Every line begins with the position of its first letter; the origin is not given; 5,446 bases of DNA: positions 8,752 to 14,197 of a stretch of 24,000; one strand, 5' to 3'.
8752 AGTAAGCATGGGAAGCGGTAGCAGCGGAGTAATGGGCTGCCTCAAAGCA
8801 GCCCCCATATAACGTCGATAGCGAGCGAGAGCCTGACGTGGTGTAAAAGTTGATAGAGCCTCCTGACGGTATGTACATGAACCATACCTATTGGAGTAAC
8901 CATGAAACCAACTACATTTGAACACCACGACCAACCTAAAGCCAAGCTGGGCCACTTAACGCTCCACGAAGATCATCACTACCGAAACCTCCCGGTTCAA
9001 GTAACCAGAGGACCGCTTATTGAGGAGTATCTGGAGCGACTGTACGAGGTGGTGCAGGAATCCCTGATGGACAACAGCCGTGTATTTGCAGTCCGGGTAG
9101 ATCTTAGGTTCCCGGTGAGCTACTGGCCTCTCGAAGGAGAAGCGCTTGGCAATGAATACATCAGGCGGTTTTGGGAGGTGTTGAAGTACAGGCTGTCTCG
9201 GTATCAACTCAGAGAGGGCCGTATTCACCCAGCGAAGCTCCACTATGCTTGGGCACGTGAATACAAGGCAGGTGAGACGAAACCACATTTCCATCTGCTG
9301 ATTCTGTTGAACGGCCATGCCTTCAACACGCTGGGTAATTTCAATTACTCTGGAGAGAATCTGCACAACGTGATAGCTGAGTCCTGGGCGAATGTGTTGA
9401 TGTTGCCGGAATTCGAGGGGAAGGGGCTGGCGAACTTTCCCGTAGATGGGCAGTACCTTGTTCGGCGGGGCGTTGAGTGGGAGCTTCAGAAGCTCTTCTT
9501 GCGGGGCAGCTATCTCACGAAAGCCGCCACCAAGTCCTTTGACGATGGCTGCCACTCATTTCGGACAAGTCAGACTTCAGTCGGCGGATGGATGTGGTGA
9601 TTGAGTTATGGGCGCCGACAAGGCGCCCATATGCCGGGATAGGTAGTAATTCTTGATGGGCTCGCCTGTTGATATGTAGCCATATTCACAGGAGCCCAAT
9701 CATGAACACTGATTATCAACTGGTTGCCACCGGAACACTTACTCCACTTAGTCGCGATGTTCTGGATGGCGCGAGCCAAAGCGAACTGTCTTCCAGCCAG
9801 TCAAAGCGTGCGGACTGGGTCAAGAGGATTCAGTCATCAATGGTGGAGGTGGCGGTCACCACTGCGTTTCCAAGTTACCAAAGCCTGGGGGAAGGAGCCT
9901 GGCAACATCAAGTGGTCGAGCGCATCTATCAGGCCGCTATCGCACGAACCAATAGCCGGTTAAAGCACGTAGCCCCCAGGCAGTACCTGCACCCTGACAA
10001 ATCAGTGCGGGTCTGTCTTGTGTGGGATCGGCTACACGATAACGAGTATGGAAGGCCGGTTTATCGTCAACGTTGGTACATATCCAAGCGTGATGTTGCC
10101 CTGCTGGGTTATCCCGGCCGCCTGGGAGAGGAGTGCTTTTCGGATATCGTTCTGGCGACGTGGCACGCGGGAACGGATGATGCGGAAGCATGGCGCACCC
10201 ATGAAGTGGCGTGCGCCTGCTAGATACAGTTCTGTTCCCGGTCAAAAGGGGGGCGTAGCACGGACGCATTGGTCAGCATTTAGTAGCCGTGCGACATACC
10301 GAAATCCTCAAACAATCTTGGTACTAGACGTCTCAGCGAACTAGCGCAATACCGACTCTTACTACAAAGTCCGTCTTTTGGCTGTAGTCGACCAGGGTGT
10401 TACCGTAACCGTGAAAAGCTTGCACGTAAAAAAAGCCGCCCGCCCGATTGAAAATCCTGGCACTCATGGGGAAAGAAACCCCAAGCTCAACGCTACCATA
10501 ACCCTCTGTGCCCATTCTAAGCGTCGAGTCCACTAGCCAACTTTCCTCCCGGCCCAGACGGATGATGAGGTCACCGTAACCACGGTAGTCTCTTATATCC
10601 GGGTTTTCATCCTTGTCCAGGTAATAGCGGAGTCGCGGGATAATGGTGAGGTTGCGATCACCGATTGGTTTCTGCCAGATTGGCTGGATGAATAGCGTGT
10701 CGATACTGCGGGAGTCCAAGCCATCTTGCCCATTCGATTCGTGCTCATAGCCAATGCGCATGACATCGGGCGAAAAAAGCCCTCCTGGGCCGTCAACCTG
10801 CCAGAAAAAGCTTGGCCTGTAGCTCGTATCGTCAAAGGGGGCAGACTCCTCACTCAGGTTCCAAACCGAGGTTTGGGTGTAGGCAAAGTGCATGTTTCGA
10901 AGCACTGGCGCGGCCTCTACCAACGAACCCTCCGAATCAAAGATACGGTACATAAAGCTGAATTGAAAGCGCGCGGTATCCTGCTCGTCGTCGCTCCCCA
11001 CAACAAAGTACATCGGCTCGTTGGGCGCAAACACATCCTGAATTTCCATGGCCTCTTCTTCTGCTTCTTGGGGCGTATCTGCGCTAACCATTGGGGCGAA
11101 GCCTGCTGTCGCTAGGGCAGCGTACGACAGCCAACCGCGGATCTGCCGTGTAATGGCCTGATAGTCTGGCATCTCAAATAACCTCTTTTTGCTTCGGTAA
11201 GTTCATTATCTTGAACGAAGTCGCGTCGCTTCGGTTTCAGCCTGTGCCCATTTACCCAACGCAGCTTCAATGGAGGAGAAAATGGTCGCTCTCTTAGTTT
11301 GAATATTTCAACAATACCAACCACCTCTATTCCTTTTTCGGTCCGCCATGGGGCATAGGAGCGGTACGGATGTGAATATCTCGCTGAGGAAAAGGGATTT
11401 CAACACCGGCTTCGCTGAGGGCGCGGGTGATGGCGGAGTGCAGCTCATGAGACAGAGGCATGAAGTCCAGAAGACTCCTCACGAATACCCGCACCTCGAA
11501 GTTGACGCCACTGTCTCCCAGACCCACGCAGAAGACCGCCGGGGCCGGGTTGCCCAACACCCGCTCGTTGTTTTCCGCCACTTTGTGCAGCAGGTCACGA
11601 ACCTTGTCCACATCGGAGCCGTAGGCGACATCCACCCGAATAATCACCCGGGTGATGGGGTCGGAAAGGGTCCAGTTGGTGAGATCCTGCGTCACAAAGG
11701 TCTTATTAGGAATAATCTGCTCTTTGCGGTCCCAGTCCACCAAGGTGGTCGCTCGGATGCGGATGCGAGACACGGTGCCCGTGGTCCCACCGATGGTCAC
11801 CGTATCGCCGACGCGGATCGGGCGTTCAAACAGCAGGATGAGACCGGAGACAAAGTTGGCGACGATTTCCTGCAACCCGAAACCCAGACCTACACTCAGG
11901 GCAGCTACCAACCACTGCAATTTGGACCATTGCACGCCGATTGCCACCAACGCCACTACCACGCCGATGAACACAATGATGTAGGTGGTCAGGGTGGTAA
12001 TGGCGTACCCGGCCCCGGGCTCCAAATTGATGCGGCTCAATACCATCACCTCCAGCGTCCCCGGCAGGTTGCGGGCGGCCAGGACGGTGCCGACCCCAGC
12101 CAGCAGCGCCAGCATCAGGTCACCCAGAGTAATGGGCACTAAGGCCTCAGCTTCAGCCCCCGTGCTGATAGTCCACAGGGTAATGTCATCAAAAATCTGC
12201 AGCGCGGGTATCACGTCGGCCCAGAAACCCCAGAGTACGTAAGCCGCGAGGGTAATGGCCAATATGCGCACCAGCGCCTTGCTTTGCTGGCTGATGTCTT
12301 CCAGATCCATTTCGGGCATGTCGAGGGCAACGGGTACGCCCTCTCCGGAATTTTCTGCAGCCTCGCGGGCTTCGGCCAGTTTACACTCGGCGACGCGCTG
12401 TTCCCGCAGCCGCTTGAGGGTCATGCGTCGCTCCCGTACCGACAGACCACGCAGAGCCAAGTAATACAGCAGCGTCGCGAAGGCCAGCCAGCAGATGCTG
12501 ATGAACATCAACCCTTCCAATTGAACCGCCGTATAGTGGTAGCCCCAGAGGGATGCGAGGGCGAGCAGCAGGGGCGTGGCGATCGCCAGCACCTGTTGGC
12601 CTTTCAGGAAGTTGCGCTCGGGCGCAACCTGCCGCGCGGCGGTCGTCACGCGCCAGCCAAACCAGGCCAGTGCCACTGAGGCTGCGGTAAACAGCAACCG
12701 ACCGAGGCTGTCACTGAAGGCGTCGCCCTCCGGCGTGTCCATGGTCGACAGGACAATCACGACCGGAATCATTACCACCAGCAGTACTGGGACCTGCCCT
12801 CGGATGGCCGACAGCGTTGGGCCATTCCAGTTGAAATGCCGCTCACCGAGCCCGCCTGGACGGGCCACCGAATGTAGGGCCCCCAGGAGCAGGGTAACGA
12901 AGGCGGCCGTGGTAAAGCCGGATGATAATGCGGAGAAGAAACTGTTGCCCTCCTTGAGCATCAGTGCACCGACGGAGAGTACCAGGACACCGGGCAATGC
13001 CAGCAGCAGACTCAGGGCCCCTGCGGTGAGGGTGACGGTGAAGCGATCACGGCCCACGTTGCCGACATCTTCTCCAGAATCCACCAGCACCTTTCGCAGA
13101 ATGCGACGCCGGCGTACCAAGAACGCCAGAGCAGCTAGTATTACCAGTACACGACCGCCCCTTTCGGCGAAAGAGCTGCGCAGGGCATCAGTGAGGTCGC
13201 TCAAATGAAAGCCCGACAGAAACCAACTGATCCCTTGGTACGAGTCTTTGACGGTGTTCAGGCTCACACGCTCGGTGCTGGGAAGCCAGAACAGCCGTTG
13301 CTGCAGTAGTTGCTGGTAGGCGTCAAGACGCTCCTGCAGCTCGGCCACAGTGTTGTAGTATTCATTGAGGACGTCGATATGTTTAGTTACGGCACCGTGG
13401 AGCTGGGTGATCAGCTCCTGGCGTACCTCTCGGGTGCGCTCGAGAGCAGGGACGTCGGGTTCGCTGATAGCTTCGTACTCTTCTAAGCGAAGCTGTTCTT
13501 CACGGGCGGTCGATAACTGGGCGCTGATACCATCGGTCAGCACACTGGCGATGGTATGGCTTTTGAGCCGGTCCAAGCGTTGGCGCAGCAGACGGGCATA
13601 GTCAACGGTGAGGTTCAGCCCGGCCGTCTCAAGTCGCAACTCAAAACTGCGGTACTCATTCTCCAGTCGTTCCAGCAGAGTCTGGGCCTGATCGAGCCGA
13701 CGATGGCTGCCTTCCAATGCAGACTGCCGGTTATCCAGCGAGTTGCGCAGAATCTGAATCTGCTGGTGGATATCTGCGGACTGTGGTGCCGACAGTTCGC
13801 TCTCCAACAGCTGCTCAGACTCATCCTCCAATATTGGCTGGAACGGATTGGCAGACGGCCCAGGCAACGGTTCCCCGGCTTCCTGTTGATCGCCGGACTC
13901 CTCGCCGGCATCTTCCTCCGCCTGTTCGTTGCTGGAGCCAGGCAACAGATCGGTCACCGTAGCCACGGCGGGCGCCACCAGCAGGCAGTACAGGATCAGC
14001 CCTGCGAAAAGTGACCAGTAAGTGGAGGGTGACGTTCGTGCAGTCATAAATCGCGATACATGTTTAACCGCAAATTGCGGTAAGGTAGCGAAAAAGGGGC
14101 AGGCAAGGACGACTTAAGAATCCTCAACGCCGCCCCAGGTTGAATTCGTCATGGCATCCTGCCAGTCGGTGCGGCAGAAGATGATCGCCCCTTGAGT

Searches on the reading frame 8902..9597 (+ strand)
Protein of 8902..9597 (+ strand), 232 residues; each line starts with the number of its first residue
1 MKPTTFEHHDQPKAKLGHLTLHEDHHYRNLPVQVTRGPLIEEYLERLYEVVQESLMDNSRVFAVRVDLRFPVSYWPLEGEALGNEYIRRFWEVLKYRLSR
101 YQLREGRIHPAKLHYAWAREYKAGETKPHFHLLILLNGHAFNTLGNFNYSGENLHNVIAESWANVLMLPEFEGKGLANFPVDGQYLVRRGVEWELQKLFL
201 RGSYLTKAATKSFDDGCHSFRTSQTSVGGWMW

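Call 3: search_protein_families(library=pfam, proteins=[window:8902-9597:+], max_evalue=1)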
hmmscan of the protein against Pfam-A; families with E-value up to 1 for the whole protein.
window:8902-9597:+ (232 aa): 2 families
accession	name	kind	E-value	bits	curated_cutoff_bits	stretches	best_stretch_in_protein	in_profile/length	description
PF11726.14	YagK_YfjJ_C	-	2.2e-30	106.3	25.8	1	58-223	4-170/170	YagK/YfjJ C-terminal domain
PF23343.2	REP_ORF2-G2P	-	5.3e-05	23.9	27.8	1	84-145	16-61/99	Replication-associated protein ORF2/G2P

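Call 7: search_protein_families(library=padloc, proteins=[window:8902-9597:+], max_evalue=1)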
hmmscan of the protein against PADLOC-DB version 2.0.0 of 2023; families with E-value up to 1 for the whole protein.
window:8902-9597:+ (232 aa): 0 families

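Call 87: search_protein_families(library=phrogs, proteins=[window:8902-9597:+], max_evalue=0.001)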
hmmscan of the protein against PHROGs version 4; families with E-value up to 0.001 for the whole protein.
window:8902-9597:+ (232 aa): 2 families
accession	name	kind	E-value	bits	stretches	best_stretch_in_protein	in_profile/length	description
phrog_25019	-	unknown function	1.6e-30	107.3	1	37-224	9-206/207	-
phrog_38648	-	unknown function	1.5e-07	32.7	1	18-74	9-65/79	-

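Call 88: search_protein_families(library=ncbifam, proteins=[window:8902-9597:+], max_evalue=0.001)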
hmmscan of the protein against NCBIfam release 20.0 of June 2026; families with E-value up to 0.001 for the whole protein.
window:8902-9597:+ (232 aa): 0 families

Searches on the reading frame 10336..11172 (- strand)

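Call 5: search_protein_families(library=pfam, proteins=[window:10336-11172:-], max_evalue=0.001)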
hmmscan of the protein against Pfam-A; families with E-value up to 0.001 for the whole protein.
window:10336-11172:- (279 aa): 1 family
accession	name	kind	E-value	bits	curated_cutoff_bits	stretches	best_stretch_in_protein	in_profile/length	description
PF02253.21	PLA1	-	1e-36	127.3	27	1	63-277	51-257/257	Phospholipase A1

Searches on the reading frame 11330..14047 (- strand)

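Call 5: search_protein_families(library=pfam, proteins=[window:11330-14047:-], max_evalue=0.001)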
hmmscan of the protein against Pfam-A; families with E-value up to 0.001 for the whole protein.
window:11330-14047:- (906 aa): 4 families
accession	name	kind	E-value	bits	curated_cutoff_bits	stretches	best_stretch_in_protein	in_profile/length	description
PF12794.12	MscS_TM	-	1.8e-78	264.2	28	1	301-625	5-339/339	Mechanosensitive ion channel inner membrane domain 1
PF00924.24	MS_channel_2nd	-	1e-22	80.4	20.2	1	728-793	2-67/68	Mechanosensitive ion channel, beta-domain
PF21082.3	MS_channel_3rd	-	7.1e-18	65.3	21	1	802-884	2-88/88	Mechanosensitive ion channel MscS, C-terminal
PF21088.3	MS_channel_1st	-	5.2e-09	36.4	23.1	1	685-726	1-42/42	Mechanosensitive ion channel, transmembrane helices 2/3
